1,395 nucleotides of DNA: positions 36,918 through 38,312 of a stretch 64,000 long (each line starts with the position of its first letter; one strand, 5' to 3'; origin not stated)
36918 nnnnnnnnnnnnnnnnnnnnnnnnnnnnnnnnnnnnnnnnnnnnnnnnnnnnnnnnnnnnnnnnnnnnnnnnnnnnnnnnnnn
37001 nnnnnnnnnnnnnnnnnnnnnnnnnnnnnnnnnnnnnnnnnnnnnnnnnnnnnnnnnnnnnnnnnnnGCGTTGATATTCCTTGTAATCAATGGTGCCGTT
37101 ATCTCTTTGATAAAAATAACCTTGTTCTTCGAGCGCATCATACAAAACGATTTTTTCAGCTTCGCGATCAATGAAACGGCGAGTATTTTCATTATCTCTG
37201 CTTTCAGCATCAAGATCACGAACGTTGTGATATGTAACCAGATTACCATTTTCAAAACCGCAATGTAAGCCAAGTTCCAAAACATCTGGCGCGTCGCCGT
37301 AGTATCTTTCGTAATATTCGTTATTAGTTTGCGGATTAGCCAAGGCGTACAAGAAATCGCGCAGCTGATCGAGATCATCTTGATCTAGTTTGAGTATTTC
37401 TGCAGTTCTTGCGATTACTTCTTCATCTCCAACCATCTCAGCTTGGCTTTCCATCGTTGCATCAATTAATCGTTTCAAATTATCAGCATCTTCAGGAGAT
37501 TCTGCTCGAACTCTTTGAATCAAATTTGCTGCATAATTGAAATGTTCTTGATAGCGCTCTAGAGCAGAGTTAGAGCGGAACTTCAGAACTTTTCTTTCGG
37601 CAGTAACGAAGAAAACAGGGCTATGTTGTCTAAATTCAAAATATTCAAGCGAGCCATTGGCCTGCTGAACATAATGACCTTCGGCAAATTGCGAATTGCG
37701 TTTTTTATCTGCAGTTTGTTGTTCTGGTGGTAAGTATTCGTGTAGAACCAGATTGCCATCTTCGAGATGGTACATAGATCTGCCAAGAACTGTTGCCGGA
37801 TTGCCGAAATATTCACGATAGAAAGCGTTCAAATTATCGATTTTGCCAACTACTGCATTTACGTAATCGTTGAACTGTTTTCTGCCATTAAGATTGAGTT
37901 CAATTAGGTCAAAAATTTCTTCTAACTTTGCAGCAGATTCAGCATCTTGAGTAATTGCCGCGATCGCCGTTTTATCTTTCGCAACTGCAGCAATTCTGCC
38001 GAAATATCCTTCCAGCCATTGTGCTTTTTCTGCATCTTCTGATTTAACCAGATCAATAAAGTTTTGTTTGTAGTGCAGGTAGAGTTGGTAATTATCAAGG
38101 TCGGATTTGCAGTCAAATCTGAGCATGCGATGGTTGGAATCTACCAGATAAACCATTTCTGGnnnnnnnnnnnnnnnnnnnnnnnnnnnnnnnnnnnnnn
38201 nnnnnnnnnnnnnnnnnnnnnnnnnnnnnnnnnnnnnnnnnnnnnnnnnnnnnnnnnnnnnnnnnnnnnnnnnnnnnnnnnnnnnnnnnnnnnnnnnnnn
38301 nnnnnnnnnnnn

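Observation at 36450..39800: Six divergent tandem ~170-215-aa modules define an unrecognised repeat domain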

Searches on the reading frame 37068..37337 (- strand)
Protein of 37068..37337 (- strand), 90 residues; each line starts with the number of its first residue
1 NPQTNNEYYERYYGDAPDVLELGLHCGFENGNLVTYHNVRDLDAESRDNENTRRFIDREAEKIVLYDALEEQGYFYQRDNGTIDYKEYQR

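Call 76: search_solved_structures(query=A4, max_evalue=10, show_alignments=1)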
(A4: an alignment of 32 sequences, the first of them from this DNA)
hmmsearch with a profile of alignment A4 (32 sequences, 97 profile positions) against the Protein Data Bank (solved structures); distinct sequences matched with E-value up to 10: 3.
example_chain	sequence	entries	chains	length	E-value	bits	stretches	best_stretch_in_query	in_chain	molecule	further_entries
1xd5_A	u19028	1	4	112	0.011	19.6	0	29-75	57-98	antifungal protein GAFP-1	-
1xd6_A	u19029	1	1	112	0.061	17.2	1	28-75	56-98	gastrodianin-4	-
2mx0_A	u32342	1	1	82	0.087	16.7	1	33-75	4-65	Uncharacterized protein HP_0268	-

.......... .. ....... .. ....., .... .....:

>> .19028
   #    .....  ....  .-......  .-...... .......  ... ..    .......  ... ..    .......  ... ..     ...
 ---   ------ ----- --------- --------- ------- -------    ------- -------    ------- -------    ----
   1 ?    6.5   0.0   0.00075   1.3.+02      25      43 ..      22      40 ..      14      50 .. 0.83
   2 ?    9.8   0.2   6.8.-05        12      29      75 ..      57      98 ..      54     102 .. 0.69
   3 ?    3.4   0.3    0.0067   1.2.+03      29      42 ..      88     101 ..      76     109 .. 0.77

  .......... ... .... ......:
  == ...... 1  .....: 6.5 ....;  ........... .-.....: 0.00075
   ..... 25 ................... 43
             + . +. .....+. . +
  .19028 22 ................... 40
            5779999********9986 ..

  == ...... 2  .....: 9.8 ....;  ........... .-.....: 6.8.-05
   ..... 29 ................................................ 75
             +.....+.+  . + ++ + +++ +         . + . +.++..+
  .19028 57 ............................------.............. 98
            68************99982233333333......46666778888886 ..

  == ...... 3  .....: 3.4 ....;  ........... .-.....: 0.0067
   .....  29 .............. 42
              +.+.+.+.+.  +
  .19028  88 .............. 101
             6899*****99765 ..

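Call 77: search_protein_families(library=pfam, alignment_id=A4, max_evalue=1)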
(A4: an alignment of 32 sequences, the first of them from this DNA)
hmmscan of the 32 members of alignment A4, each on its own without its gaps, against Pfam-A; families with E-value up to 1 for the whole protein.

A. member 1, seq(90 aa): 0 families

B. families by the number of members that match (of 32 scanned): 18 families
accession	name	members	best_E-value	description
PF11738.13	DUF3298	1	0.00085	Protein of unknown function (DUF3298)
PF00640.29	PID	1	0.0028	Phosphotyrosine interaction domain (PTB/PID)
PF24723.1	DUF7675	1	0.0054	Family of unknown function (DUF7675)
PF22476.1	Ago_N_3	1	0.016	Argonaute, N-terminal domain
PF14232.11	DUF4334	1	0.033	Domain of unknown function (DUF4334)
PF22481.1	DUF6985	1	0.034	Domain of unknown function (DUF6985)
PF08348.17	PAS_6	1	0.06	YheO-like PAS domain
PF17965.7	MucBP_2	1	0.078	Mucin binding domain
PF17993.7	HA70_C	1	0.079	Haemagglutinin 70 C-terminal domain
PF16069.10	DUF4811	1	0.082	Domain of unknown function (DUF4811)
PF09318.15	Glyco_trans_A_1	1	0.084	Glycosyl transferase 1 domain A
PF20182.3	DUF6545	1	0.093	Family of unknown function (DUF6545)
PF08534.16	Redoxin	1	0.1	Redoxin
PF18220.6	BspA_v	1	0.12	Adhesin BspA variable domain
PF04170.18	NlpE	1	0.12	NlpE N-terminal domain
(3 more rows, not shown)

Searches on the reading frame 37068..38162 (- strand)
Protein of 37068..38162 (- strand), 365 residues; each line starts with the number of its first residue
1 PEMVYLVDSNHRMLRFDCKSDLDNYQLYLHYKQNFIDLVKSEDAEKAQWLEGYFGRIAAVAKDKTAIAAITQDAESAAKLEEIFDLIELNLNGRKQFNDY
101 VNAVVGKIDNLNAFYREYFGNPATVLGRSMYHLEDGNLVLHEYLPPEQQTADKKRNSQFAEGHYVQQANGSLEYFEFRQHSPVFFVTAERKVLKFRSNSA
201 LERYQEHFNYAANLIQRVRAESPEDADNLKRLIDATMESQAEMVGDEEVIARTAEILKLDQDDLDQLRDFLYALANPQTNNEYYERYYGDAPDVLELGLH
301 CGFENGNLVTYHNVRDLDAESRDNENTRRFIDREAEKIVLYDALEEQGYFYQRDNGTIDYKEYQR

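Call 60: predict_structure(alignment_id=A3)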
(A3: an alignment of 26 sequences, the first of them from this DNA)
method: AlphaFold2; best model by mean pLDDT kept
length: 365 residues; sequences in the alignment: 26
mean_pLDDT: 85.1   pTM: 0.64
mean pLDDT of the five models: 85.1, 84.7, 84.3, 84.2, 82.1
residues with pLDDT >= 90: 161; 70-90: 160; 50-70: 40; < 50: 4
segments of 3 or more residues with pLDDT < 50: none
pLDDT, mean of each block of 10 residues (from residue 1): 88 92 91 94 96 91 82 91 95 91 80 88 86 86 58 66 90 88 90 90 89 93 93 83 71 91 89 86 84 86 90 72 61 68 87 88 89
secondary structure, 60 per line:
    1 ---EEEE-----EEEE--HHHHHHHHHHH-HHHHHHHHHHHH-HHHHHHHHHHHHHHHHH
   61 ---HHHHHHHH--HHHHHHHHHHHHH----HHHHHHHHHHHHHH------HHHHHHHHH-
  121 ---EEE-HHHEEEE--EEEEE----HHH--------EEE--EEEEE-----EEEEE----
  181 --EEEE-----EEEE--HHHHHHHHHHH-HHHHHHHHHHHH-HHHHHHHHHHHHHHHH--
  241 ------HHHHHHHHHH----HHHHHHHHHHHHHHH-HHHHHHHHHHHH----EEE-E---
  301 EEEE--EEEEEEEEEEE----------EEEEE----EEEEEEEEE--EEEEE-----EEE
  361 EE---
elements in order: E4-7 E13-16 H19-29 H31-42 H44-60 H64-71 H74-86 H91-104 H111-119 E124-126 E131-134 E137-141 E157-159 E162-166 E172-176 E183-186 E192-195 H198-208 H210-221 H223-238 H247-256 H261-275 H277-288 E293-295 E301-304 E307-317 E328-332 E337-345 E348-352 E358-362

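Call 64: fold_search(model_id=the predicted structure, library=pdb)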
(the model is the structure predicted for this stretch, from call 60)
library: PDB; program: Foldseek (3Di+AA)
matches with E <= 10: 105; with E <= 0.001: 0
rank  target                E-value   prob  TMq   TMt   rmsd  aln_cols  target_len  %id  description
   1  4dci_G                3.9e-01  0.10  0.09  0.18  16.3       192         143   14  Crystal structure of unknown funciton protein from Synechococcus sp. WH 8102 (released 2012-02-01)
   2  4rb1_B                8.5e-01  0.15  0.08  0.18  13.6        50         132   16  Crystal structure of Magnetospirillum gryphiswaldense MSR-1 Fur-Mn2+-E. coli Fur box (released 2015-07-15)
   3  4dci_A                8.5e-01  0.08  0.09  0.18  16.6       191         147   12  Crystal structure of unknown funciton protein from Synechococcus sp. WH 8102 (released 2012-02-01)
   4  4dci_B                9.9e-01  0.07  0.08  0.18  15.6       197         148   15  Crystal structure of unknown funciton protein from Synechococcus sp. WH 8102 (released 2012-02-01)
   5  2f1m_D                1.4e+00  0.03  0.10  0.13  16.5       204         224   10  Conformational flexibility in the multidrug efflux system protein AcrA (released 2006-03-21)
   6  3v7d_A                1.7e+00  0.05  0.09  0.19  16.0       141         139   17  Crystal Structure of ScSkp1-ScCdc4-pSic1 peptide complex (released 2012-05-02)
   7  6cr0                  1.8e+00  0.06  0.10  0.09  15.6       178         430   10  1.55 A resolution structure of (S)-6-hydroxynicotine oxidase from Shinella HZN7 (released 2018-03-28)
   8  2knh_MODEL_1_A        1.9e+00  0.41  0.16  0.44   5.9        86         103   17  The Solution structure of the eTAFH domain of AML1-ETO complexed with HEB peptide (released 2009-10-06)
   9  9o4k_D                2.1e+00  0.04  0.09  0.15  15.2       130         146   14  Cryo-EM Structure of the Arabidopsis GA3-GID1A-RGA-SLY1-ASK1 Complex (released 2025-07-23)
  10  5oe7_B                2.2e+00  0.06  0.08  0.19  16.3       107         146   12  Structure of OTULIN bound to the Met1-linked diubiquitin activity probe (released 2017-09-27)
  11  9fvr_D                2.2e+00  0.04  0.08  0.16  15.8       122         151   14  Transcription repressor NrdR from E. coli, ATP/dATP-bound state, SeMet protein (released 2025-03-19)
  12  9kll_B                2.2e+00  0.04  0.09  0.16  15.7       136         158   15  Striga MAX2-ASK1 complex (released 2025-09-17)
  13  9fxk_F                2.2e+00  0.04  0.09  0.17  16.7       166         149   12  Transcription repressor NrdR from E. coli, AMPPNP/ATP-bound state (released 2025-03-19)
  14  4rb3_C                2.3e+00  0.07  0.08  0.17  13.2        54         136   15  Crystal structure of Magnetospirillum gryphiswaldense MSR-1 Fur-Mn2+-feoAB1 operator (released 2015-07-15)
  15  3a98_A                2.3e+00  0.06  0.11  0.19  14.8       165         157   10  Crystal structure of the complex of the interacting regions of DOCK2 and ELMO1 (released 2010-10-27)
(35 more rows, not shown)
